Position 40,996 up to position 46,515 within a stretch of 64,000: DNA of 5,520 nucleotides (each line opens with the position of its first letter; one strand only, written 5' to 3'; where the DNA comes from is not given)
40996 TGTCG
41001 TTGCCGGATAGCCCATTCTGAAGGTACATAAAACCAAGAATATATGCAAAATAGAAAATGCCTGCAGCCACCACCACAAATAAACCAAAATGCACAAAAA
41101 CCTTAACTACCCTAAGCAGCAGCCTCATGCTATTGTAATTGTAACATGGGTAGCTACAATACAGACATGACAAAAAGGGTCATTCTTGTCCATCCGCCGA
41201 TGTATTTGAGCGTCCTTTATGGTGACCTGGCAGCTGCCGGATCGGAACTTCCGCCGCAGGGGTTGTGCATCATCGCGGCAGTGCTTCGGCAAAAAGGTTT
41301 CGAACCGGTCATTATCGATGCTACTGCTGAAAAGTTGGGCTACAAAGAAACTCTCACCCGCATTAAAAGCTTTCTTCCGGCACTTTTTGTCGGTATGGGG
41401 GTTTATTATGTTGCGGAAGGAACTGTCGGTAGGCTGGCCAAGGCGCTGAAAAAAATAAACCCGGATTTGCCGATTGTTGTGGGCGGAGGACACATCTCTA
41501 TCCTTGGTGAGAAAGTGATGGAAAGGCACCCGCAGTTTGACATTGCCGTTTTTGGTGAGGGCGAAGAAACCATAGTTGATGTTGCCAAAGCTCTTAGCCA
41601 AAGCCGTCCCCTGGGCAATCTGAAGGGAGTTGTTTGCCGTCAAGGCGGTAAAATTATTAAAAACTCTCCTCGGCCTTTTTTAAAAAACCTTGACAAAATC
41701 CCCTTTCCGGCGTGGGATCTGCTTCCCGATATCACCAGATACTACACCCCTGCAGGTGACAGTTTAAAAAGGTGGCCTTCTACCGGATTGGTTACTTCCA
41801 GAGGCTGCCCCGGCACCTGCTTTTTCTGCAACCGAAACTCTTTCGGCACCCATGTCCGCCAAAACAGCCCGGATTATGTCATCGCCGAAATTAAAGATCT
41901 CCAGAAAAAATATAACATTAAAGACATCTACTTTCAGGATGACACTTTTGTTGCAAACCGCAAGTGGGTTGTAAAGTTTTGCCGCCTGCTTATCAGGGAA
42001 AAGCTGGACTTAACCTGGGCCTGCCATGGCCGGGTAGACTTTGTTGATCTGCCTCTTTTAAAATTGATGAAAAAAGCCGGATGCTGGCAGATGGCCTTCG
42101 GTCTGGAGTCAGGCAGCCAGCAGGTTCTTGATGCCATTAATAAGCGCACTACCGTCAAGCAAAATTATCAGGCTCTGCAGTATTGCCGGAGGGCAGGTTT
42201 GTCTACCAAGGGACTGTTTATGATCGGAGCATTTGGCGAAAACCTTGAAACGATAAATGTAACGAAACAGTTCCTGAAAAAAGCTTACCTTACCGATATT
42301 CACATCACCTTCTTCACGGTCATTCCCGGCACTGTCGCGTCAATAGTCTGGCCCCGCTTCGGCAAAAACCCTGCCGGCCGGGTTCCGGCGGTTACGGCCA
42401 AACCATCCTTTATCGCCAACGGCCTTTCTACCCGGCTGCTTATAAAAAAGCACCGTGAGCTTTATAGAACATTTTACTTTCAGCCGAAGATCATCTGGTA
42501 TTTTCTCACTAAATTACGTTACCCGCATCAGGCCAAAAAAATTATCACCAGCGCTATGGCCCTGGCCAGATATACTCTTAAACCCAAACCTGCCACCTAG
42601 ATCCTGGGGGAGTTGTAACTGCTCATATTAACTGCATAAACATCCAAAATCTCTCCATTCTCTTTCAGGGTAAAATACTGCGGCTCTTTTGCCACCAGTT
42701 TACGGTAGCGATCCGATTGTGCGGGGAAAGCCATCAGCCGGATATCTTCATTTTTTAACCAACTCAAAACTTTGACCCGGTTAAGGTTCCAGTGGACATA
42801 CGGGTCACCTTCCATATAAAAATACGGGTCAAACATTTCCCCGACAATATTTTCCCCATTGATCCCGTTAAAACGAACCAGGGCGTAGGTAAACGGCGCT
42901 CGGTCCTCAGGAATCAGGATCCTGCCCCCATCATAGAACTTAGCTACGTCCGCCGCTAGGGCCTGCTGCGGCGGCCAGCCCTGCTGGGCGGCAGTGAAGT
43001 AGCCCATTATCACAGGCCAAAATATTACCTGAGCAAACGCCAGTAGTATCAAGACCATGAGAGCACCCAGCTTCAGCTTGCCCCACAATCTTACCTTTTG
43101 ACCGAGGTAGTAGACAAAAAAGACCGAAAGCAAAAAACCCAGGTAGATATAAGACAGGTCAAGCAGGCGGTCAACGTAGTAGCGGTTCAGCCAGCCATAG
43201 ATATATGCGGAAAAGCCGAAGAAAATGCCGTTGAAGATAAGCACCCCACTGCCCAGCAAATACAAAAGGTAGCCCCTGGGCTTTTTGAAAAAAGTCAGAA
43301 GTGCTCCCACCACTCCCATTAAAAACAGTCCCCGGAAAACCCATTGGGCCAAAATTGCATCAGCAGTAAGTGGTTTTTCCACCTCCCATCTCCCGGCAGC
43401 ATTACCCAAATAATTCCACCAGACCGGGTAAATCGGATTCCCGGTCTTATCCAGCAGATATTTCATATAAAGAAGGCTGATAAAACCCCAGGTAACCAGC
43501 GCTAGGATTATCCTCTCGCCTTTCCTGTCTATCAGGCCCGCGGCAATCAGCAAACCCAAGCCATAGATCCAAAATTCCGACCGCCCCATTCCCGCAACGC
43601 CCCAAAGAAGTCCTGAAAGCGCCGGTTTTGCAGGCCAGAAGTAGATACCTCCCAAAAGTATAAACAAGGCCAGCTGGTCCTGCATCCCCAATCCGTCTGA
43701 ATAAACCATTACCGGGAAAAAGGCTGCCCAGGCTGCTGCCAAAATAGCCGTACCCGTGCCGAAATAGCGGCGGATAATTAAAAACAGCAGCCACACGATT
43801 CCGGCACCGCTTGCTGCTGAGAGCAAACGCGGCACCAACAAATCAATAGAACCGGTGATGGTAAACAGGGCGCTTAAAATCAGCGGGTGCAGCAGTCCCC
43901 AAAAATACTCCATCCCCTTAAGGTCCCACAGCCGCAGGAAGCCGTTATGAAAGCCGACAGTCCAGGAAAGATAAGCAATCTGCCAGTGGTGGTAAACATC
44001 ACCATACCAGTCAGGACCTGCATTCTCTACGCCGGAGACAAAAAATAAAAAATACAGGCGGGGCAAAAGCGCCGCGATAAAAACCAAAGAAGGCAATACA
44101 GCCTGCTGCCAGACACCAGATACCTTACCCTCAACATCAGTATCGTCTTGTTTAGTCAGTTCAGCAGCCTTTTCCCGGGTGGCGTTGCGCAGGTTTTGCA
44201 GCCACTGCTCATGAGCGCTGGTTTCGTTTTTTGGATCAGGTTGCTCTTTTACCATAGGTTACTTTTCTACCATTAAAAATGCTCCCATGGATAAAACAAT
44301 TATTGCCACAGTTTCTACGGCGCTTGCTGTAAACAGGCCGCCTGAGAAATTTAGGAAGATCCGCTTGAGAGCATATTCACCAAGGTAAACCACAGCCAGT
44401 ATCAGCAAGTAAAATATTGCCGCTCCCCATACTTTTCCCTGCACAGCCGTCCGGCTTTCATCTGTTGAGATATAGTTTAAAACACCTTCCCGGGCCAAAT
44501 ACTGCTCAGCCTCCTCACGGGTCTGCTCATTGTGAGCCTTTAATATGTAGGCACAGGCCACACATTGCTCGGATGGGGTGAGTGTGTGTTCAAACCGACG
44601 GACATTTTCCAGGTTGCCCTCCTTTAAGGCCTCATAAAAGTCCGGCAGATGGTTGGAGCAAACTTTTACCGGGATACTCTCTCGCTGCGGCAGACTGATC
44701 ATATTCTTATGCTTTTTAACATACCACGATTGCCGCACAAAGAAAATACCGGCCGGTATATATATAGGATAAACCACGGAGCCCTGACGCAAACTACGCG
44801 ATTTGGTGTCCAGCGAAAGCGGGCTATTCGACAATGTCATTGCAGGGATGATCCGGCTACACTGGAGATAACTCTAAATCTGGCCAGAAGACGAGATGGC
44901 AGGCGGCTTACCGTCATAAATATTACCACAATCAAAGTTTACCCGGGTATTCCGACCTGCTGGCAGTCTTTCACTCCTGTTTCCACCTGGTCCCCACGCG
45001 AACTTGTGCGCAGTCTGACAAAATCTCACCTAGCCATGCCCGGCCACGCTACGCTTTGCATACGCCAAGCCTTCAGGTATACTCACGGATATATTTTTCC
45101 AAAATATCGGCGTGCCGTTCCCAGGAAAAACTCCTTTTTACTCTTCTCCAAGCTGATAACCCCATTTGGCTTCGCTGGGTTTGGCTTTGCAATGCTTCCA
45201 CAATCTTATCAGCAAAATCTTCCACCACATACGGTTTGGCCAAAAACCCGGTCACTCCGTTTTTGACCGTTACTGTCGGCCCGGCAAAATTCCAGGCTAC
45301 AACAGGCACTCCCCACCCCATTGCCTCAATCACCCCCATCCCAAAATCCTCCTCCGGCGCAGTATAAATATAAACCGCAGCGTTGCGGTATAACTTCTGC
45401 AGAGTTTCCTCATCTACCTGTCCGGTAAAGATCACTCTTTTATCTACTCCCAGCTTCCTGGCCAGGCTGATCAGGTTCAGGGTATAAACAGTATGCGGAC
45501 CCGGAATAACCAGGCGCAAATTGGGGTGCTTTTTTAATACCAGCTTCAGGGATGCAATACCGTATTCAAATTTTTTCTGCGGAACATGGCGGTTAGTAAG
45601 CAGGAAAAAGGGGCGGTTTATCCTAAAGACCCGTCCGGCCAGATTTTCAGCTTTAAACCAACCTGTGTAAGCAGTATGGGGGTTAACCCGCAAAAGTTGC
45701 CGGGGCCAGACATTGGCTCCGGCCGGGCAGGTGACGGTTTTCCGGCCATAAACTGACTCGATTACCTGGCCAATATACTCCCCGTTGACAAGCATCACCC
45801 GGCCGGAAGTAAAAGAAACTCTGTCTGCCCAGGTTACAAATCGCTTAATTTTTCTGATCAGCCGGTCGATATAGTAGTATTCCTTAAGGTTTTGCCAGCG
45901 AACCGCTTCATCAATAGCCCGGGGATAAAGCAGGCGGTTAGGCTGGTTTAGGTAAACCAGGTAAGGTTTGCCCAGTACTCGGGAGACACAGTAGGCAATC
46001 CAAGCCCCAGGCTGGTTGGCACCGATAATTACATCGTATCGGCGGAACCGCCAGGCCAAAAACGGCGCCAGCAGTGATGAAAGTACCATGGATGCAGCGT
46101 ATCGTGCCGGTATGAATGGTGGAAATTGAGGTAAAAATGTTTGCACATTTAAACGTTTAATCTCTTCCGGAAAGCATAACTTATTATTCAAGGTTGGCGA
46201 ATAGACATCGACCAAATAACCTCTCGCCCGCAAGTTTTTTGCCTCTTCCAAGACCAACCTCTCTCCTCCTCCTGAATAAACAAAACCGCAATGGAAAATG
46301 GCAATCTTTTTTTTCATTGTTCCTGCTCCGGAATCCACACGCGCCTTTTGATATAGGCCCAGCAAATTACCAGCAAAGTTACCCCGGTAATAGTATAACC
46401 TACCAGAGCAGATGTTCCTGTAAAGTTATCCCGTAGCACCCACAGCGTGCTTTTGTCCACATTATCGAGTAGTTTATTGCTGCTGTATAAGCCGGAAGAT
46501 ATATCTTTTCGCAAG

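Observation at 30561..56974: Envelope-glycan island with four radical-SAM enzymes (three B12-binding class B), three methyltransferases, an epimerase and seven or more GT-C-like membrane transferases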

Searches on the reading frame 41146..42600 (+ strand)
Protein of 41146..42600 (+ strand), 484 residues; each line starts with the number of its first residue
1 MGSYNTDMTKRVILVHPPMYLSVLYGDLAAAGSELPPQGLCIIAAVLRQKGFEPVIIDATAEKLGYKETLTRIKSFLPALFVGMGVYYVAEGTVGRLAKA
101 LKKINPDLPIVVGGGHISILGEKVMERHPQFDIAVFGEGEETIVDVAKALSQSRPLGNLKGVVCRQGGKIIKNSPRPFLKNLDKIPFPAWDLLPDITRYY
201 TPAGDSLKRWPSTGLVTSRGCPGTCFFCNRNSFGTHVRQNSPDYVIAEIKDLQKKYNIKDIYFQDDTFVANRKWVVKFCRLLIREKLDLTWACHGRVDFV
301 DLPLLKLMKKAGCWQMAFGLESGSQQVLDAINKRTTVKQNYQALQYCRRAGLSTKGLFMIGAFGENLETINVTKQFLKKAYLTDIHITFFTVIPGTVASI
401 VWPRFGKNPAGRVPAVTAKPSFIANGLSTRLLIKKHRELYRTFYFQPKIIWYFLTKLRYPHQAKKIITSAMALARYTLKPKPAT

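Call 3: search_protein_families(library=pfam, proteins=[window:41146-42600:+], max_evalue=0.01)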
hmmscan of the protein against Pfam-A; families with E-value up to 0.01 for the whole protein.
window:41146-42600:+ (484 aa): 3 families
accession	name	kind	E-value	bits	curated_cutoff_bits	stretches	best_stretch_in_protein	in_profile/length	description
PF04055.27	Radical_SAM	-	7.2e-23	82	29.5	1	216-376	2-165/166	Radical SAM superfamily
PF02310.24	B12-binding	-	1.3e-20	73.8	32.1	1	28-146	5-120/121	B12 binding domain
PF19864.5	Radical_SAM_N2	-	0.0012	18.8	29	1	107-154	85-129/151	Radical SAM proteins, N-terminal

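Call 8: search_protein_families(library=ncbifam, proteins=[window:41146-42600:+], max_evalue=0.001)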
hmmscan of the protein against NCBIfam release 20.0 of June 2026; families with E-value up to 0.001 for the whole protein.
window:41146-42600:+ (484 aa): 25 families
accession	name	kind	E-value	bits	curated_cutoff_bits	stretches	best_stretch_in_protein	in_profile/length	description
TIGR03471.1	HpnJ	equivalog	7.2e-53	180.1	577.6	1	55-459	48-448/472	hopanoid biosynthesis associated radical SAM protein HpnJ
TIGR02026.1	BchE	equivalog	1.2e-51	176.1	481.35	1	11-377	1-362/497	magnesium-protoporphyrin IX monomethyl ester anaerobic oxidative cyclase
NF050148.1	rSAM_ApyD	equivalog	7.5e-45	153.5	750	1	96-448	92-434/645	RiPP biosynthesis radical SAM protein ApyD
TIGR04479.1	bcpD_PhpK_rSAM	subfamily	1.5e-39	135.8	600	1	85-380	118-409/504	PhpK family radical SAM P-methyltransferase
NF038361.1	rSAM_Sden_1168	equivalog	4.4e-39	134.5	575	1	9-396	62-467/560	Sden_1168 family B12-binding radical SAM P-methyltransferase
TIGR04385.1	B12_rSAM_cofa1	equivalog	1.4e-33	116.8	450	1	37-387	20-369/438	B12 lower ligand biosynthesis radical SAM protein BzaD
TIGR04072.2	rSAM_ladder_B12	equivalog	1.1e-32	113.2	360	1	37-373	18-342/443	lipid biosynthesis B12-binding/radical SAM protein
TIGR04367.1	HpnR_B12_rSAM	equivalog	1.3e-30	106.4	650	1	11-396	2-367/490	hopanoid C-3 methylase HpnR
TIGR04014.1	B12_SAM_MJ_0865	equivalog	3.1e-30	105.3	360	1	97-397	57-353/434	methyl-coenzyme M reductase glutamine C-methyltransferase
TIGR03975.1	rSAM_ocin_1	subfamily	5.8e-30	104.3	281.85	1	97-368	147-418/606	RiPP maturation radical SAM C-methyltransferase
NF045585.1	rSAM_slr0320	equivalog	2.5e-23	82.4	775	1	90-371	121-400/511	photosystem II high light acclimation radical SAM protein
NF040542.1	rSAM_RCCLKC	equivalog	3e-23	82.7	450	1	43-385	19-355/423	arsinothricin biosynthesis radical SAM protein ArsL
NF033712.0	B12_rSAM_KedN5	subfamily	1.9e-21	75.9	700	1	93-369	77-359/624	KedN5 family methylcobalamin-dependent radical SAM C-methyltransferase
TIGR04295.1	B12_rSAM_oligo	hypoth_equivalog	2.1e-21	76.1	400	1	39-338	27-319/422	TIGR04295 family B12-binding domain-containing radical SAM protein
NF033070.1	rSAM_AprD4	equivalog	4.8e-21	75.2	500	1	178-396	166-384/456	AprD4 family radical SAM diol-dehydratase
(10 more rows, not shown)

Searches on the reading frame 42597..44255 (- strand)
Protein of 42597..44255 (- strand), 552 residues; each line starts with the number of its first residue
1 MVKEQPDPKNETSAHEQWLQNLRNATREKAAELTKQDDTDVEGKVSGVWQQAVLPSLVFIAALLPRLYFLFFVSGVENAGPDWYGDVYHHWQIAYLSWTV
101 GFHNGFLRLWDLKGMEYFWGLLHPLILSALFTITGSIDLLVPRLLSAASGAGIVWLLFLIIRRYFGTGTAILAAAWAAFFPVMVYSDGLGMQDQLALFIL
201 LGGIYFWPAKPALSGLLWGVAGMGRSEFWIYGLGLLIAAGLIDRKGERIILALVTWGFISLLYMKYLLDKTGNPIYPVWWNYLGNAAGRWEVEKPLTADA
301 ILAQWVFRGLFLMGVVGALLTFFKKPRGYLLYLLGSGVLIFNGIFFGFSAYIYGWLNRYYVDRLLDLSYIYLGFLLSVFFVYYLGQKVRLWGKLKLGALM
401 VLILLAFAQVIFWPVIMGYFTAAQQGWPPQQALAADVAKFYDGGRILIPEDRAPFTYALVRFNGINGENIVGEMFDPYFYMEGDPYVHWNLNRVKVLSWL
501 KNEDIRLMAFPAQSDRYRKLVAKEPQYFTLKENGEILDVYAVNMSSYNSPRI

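Call 4: search_protein_families(library=pfam, proteins=[window:42597-44255:-], max_evalue=0.01)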
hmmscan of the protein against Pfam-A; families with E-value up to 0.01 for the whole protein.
window:42597-44255:- (552 aa): 1 family
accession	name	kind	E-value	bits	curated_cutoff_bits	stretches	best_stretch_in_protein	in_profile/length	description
PF13231.12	PMT_2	-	1.2e-05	26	26.1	1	122-257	5-145/160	Dolichyl-phosphate-mannose-protein mannosyltransferase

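Call 8: search_protein_families(library=ncbifam, proteins=[window:42597-44255:-], max_evalue=0.001)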
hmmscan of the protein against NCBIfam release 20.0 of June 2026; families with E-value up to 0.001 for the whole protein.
window:42597-44255:- (552 aa): 0 families

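Call 56: search_protein_families(library=pfam, proteins=[window:42597-44255:-], max_evalue=10)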
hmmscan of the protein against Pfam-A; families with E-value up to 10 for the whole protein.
window:42597-44255:- (552 aa): 2 families
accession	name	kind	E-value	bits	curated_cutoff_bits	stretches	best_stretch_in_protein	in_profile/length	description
PF13231.12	PMT_2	-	1.2e-05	26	26.1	1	122-257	5-145/160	Dolichyl-phosphate-mannose-protein mannosyltransferase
PF13965.12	SID-1_RNA_chan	-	3.4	6.5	28.7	1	343-428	457-536/594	dsRNA-gated channel SID-1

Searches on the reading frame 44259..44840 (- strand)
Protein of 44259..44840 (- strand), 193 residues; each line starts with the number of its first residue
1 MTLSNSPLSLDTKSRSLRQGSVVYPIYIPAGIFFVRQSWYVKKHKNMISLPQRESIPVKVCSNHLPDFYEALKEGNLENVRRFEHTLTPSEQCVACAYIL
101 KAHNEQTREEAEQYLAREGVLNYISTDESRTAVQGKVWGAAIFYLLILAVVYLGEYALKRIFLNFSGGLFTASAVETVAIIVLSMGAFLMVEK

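Call 4: search_protein_families(library=pfam, proteins=[window:44259-44840:-], max_evalue=0.01)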
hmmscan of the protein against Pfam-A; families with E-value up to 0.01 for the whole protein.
window:44259-44840:- (193 aa): 0 families

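Call 9: search_protein_families(library=ncbifam, proteins=[window:44259-44840:-], max_evalue=0.001)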
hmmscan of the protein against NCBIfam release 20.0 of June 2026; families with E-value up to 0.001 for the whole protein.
window:44259-44840:- (193 aa): 0 families

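Call 56: search_protein_families(library=pfam, proteins=[window:44259-44840:-], max_evalue=10)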
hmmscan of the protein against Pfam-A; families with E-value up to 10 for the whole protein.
window:44259-44840:- (193 aa): 1 family
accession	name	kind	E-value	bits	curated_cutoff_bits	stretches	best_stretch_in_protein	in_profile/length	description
PF13376.11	OmdA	-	0.23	11.9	25.6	1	85-109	23-47/60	Bacteriocin-protection, YdeI or OmpD-Associated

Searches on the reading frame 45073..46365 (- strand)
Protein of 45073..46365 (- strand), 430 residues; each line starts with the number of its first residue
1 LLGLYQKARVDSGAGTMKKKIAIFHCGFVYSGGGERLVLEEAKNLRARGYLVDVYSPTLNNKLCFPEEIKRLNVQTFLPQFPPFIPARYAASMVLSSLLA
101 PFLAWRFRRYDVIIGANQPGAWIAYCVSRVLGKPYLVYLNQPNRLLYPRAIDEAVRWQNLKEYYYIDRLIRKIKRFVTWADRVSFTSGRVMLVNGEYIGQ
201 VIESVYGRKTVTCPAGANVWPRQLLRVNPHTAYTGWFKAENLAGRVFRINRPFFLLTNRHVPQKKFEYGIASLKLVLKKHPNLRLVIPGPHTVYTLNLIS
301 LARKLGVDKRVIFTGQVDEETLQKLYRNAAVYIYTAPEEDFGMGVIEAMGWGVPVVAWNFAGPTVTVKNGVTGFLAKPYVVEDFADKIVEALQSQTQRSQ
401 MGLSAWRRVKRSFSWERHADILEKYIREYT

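Call 4: search_protein_families(library=pfam, proteins=[window:45073-46365:-], max_evalue=0.01)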
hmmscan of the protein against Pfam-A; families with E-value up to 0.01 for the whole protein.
window:45073-46365:- (430 aa): 6 families
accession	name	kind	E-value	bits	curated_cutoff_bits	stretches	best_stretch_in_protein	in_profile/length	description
PF00534.26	Glycos_transf_1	-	5.1e-31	108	26.4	1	250-402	14-166/172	Glycosyl transferases group 1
PF13692.12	Glyco_trans_1_4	-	1.5e-24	87.3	27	1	256-393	6-141/142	Glycosyl transferases group 1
PF13439.12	Glyco_transf_4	-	9.2e-11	42.5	28.5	1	32-207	2-153/170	Glycosyltransferase Family 4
PF20706.3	GT4-conflict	-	3.8e-07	29.9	26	1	316-420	269-383/385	Family 4 Glycosyltransferase in conflict systems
PF13579.12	Glyco_trans_4_4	-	5e-07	30.6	29.7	1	32-187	1-135/158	Glycosyl transferase 4-like domain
PF13524.12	Glyco_trans_1_2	-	5e-05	23.7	25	1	278-422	10-142/144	Glycosyl transferase-like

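Call 9: search_protein_families(library=ncbifam, proteins=[window:45073-46365:-], max_evalue=0.001)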
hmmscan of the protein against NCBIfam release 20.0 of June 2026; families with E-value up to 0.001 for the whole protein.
window:45073-46365:- (430 aa): 32 families (the best 25 are shown)
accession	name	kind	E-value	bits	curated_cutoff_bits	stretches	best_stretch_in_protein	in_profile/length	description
TIGR03449.1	mycothiol_MshA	equivalog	8.1e-22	77.7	462.5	1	278-426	247-400/406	D-inositol-3-phosphate glycosyltransferase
NF041876.1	EPS_EpsE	equivalog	3.1e-19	69.5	400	1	261-422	224-389/389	exopolysaccharide biosynthesis GT4 family glycosyltransferase EpsE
TIGR04047.1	MSMEG_0565_glyc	hypoth_equivalog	2.5e-18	66.3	259.85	1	273-420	215-365/373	MSMEG_0565 family glycosyltransferase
TIGR03999.1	thiol_BshA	equivalog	5.6e-18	65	273.7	1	281-426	230-370/375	N-acetyl-alpha-D-glucosaminyl L-malate synthase BshA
TIGR04157.1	glyco_rSAM_CFB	subfamily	2.4e-14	53.2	400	1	254-417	230-397/406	TIGR04157 family glycosyltransferase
TIGR03088.1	stp2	hypoth_equivalog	2.9e-14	52.9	409.05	1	278-420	225-364/374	TIGR03088 family PEP-CTERM/XrtA system glycosyltransferase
NF038229.1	Glyco4_Geo_Pelo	equivalog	1.6e-13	50.4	400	1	254-427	164-334/338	GPMC system family 4 glycosyltransferase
NF038295.1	EPS_HpsP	equivalog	1.8e-13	50.2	550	1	250-420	206-378/388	hormogonium polysaccharide biosynthesis glycosyltransferase HpsP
NF047880.1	glyco_SdgA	exception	5e-13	48.4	800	1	258-408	322-470/488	serine-aspartate repeat adhesin O-glycosyltransferase SdgA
NF012028.0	PRK15484.1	subfamily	4.3e-12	45.8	618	1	254-429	196-378/380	lipopolysaccharide N-acetylglucosaminyltransferase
NF038255.1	exopoly_VpsD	equivalog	8e-12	44.7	300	1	262-415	214-365/381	VpsD family glycosyltransferase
TIGR02470.1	sucr_synth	equivalog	1.3e-11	43.4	810.4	1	325-422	636-741/784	sucrose synthase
TIGR04063.1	stp3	hypoth_equivalog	4.9e-11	42.1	442.05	1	270-420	232-386/397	TIGR04063 family PEP-CTERM/XrtA system glycosyltransferase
TIGR02472.1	sucr_P_syn_N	equivalog_domain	6.7e-11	41.7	576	1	310-426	318-435/439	sucrose-phosphate synthase, putative, glycosyltransferase domain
NF053787.1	GlcN_PG_synth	equivalog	1.2e-10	40.8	480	1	299-425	231-356/361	N-acetylglucosaminyl phosphatidylglycerol synthase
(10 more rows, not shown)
